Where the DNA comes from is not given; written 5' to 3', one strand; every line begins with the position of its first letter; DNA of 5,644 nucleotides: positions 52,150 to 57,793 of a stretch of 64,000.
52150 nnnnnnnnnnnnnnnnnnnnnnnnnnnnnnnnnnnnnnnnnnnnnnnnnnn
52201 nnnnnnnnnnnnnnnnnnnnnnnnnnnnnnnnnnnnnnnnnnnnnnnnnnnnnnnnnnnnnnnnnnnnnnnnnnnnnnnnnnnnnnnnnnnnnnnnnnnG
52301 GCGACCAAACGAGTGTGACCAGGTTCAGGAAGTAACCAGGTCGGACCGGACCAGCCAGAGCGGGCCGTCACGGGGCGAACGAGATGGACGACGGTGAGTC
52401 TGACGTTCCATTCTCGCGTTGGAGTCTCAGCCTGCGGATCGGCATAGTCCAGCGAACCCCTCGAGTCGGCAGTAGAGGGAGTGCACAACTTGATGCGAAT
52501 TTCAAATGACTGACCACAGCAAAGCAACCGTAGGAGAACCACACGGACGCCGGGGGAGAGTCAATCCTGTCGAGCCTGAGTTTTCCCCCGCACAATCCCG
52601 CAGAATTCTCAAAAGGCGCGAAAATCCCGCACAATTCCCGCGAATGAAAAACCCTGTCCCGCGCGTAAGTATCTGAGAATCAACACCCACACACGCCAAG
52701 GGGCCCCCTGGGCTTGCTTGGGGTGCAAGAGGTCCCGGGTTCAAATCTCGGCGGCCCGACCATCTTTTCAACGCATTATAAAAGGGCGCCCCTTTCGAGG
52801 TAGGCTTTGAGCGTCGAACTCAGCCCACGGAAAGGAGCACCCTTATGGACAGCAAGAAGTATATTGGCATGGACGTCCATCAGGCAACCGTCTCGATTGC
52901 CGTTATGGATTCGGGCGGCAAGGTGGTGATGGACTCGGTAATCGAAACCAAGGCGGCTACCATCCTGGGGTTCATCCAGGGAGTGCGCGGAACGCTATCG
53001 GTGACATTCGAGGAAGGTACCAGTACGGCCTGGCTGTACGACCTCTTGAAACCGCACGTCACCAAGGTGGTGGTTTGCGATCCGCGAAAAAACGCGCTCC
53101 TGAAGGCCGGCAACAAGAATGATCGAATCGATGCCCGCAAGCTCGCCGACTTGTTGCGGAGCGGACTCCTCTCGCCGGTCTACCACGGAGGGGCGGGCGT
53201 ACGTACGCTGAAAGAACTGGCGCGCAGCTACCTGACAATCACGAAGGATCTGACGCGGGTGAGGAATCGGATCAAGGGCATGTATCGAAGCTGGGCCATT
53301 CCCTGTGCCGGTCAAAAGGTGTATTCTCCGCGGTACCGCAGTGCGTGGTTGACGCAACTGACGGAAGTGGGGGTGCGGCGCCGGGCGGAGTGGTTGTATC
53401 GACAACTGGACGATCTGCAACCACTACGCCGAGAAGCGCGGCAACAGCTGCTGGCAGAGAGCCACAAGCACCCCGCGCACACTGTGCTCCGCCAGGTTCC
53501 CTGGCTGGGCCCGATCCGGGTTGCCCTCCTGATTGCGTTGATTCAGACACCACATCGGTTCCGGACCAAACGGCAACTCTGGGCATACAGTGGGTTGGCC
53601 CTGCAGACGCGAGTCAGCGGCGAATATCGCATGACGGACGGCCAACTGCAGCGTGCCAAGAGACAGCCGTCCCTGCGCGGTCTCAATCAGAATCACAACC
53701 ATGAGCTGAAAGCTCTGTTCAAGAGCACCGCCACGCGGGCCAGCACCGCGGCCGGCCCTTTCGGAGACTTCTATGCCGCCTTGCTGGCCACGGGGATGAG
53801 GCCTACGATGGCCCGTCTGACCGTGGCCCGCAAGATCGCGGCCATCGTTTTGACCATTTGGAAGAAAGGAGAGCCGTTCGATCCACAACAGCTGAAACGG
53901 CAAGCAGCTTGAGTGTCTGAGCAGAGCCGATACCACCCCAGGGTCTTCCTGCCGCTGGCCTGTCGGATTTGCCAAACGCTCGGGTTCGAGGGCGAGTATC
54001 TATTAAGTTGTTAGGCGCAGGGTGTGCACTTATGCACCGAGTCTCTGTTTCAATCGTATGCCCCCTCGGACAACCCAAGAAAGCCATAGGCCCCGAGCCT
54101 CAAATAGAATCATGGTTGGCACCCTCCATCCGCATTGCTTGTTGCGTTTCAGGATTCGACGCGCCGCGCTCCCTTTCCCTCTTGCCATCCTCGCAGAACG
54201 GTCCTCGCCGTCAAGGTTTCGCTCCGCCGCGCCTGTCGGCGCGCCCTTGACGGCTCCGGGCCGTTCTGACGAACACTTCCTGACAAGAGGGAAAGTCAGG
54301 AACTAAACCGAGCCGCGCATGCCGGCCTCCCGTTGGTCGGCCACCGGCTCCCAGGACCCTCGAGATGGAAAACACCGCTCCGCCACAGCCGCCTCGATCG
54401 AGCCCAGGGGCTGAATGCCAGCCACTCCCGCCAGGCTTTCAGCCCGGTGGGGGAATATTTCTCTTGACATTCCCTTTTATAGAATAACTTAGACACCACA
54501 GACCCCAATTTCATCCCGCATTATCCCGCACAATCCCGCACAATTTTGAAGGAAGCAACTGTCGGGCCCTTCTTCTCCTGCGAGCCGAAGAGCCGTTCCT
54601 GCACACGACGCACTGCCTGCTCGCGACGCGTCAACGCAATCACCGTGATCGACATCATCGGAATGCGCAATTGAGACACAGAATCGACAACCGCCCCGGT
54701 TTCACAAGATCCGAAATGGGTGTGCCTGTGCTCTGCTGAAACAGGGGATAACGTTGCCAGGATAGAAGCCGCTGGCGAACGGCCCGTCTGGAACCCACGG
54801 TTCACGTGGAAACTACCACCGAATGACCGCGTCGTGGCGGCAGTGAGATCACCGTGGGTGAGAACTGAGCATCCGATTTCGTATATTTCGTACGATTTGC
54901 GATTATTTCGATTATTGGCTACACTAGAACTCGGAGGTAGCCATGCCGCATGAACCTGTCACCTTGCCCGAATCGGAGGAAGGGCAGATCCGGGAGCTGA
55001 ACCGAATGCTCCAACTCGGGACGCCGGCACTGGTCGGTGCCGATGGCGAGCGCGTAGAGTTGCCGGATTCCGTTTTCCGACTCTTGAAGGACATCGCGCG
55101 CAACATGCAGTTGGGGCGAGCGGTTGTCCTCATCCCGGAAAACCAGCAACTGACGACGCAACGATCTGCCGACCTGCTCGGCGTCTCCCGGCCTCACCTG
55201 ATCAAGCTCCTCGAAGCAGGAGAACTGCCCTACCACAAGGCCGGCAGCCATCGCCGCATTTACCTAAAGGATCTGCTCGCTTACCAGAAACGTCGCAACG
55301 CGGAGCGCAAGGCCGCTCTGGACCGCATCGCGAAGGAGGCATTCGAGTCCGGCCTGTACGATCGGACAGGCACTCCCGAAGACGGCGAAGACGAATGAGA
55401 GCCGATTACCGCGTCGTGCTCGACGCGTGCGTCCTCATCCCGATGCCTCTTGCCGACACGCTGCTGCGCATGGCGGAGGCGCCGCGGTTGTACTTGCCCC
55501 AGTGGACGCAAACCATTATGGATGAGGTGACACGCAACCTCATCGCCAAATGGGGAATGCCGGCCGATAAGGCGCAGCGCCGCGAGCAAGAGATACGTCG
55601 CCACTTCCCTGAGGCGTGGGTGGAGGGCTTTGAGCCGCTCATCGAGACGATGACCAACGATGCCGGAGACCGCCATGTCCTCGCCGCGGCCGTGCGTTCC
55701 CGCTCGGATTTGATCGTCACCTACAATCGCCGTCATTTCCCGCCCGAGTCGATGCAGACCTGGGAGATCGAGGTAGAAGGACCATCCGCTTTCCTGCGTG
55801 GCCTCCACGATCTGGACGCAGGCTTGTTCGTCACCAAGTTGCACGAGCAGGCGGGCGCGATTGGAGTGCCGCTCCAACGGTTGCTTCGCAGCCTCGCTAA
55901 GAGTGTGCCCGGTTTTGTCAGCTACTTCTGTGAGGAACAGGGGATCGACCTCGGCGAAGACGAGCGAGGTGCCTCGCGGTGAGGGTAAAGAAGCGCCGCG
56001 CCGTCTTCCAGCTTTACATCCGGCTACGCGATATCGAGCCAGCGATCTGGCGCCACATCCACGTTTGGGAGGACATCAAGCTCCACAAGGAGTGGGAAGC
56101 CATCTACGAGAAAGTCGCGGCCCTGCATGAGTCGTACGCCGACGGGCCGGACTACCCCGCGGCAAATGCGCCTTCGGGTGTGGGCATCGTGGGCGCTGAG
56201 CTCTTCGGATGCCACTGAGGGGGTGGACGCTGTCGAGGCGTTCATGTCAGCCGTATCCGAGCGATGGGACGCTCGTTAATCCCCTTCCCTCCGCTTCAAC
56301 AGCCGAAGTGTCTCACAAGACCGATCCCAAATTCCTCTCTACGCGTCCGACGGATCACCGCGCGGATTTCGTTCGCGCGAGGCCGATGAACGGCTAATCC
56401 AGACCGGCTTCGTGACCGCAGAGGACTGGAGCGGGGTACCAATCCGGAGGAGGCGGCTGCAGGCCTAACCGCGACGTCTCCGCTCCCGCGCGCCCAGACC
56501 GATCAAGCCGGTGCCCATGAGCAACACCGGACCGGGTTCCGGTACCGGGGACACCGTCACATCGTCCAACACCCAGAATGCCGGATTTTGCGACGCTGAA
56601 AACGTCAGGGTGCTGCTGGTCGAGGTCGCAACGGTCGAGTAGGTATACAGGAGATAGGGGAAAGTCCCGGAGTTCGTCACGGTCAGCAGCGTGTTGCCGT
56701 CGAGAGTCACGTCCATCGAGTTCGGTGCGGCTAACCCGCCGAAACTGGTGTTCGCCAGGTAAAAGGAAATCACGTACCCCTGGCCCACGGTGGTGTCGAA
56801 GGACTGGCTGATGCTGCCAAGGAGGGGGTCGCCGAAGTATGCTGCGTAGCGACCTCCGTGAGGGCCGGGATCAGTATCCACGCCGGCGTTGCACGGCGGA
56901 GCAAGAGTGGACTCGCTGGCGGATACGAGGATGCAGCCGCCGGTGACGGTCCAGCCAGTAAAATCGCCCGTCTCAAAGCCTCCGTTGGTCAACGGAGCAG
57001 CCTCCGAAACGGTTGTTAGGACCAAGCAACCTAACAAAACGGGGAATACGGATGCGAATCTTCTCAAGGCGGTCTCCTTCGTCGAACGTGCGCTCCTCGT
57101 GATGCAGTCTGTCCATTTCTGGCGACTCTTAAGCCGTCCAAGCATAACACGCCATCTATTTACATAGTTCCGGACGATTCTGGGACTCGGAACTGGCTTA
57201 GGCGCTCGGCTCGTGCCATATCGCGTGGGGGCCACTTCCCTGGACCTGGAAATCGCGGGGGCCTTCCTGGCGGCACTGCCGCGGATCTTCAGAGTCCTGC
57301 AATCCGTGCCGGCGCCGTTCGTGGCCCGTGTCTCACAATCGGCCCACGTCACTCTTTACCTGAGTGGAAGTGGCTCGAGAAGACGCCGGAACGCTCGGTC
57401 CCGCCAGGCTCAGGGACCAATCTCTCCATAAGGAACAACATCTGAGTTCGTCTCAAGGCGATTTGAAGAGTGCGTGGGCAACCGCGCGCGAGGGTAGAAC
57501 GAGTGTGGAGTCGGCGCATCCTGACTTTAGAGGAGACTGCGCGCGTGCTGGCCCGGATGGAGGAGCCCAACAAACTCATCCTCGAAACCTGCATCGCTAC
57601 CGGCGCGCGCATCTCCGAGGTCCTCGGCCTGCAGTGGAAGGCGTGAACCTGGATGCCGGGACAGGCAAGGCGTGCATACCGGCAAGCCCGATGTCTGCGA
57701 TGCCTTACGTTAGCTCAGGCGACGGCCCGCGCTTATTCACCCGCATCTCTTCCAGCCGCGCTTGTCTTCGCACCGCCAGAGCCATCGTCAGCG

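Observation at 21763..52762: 51-nt direct repeat of the tRNA-Pro 3' half brackets a 30.9-kb segment: att-like signature of an integrated island carrying the giant gene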

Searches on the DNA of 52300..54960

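Call 69: search_rna_families(source=window, start=52300, end=54960, threshold=evalue, max_evalue=1)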
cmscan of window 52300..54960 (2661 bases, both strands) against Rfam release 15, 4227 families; matches with E-value up to 1: 0.
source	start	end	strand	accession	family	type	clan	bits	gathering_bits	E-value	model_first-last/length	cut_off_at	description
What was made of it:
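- Tried and rejected: Rfam on 52300-54960 gave no match, not even a partial tRNA (call 69).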

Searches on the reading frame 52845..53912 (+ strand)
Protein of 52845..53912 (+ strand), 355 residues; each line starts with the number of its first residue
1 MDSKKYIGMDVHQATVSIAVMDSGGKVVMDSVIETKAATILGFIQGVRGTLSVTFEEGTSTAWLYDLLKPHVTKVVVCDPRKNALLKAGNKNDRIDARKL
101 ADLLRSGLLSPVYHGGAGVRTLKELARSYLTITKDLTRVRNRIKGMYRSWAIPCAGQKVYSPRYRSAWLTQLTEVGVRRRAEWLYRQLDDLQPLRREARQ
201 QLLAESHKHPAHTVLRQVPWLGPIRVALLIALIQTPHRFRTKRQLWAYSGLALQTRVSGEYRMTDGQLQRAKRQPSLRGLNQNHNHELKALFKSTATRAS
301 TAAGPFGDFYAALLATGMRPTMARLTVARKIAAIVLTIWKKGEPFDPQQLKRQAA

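Call 6: search_protein_families(library=pfam, proteins=[window:52845-53912:+], max_evalue=0.01)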
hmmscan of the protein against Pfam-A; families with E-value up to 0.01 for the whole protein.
window:52845-53912:+ (355 aa): 2 families
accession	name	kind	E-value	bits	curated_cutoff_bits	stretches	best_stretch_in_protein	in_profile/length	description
PF01548.23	DEDD_Tnp_IS110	-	1.9e-17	63.9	29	1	7-146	1-149/155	Transposase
PF02371.22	Transposase_20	-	3.6e-08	34.1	21.3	1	213-271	2-59/87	Transposase IS116/IS110/IS902 family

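Call 10: find_encoding_contigs(protein=window:52845-53912:+, flank=6000, max_places=10)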
Protein window:52845-53912:+ (355 aa): no gene with exactly this product is on record in the collection.

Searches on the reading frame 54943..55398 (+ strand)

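Call 8: search_protein_families(library=pfam, proteins=[window:54943-55398:+], max_evalue=0.01)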
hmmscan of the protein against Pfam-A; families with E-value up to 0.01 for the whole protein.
window:54943-55398:+ (151 aa): 1 family
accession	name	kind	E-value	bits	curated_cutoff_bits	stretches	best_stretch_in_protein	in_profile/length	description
PF12728.13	HTH_17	-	9.8e-11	42.2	27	1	70-118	2-50/51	Helix-turn-helix domain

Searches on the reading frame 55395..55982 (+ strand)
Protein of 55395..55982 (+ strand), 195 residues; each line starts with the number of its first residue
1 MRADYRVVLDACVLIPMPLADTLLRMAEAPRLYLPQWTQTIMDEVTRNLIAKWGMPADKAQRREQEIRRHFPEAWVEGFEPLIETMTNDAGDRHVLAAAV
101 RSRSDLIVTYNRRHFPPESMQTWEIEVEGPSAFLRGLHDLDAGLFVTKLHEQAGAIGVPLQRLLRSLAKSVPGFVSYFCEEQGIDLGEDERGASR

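Call 8: search_protein_families(library=pfam, proteins=[window:55395-55982:+], max_evalue=0.01)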
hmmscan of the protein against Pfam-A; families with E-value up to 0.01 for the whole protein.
window:55395-55982:+ (195 aa): 1 family
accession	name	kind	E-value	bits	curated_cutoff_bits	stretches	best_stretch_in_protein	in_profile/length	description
PF13470.12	PIN_3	-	5.4e-08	34.1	27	1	6-113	1-115/115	PIN domain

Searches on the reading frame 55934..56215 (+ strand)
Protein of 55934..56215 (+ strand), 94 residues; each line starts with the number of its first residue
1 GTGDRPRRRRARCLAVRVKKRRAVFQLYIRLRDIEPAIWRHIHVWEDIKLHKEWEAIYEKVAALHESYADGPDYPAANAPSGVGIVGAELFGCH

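Call 82: search_protein_families(library=pfam, proteins=[window:55934-56215:+], max_evalue=1)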
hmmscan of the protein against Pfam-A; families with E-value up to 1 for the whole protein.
window:55934-56215:+ (94 aa): 1 family
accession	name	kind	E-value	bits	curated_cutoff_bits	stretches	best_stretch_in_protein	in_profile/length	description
PF07929.16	PRiA4_ORF3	-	6.7e-05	23.1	26.6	1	24-52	2-30/173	Plasmid pRiA4b ORF-3-like protein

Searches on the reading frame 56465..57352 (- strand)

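Call 8: search_protein_families(library=pfam, proteins=[window:56465-57352:-], max_evalue=0.01)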
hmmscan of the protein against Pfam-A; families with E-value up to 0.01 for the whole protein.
window:56465-57352:- (295 aa): 2 families
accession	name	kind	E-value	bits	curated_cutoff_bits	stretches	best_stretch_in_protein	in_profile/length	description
PF07589.16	PEP-CTERM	-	1.2e-05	25.6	20.7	1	269-292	1-24/24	PEP-CTERM motif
PF04862.18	DUF642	-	0.00045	20.5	27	1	178-267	65-156/157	Protein of unknown function (DUF642)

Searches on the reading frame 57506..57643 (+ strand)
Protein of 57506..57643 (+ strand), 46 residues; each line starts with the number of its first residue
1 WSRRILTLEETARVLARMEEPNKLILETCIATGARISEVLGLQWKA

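Call 82: search_protein_families(library=pfam, proteins=[window:57506-57643:+], max_evalue=1)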
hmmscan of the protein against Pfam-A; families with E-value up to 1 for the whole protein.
window:57506-57643:+ (46 aa): 1 family
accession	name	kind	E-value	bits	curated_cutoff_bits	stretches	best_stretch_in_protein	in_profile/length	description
PF00589.27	Phage_integrase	-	0.00017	21.8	27.1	1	6-45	3-47/172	Phage integrase family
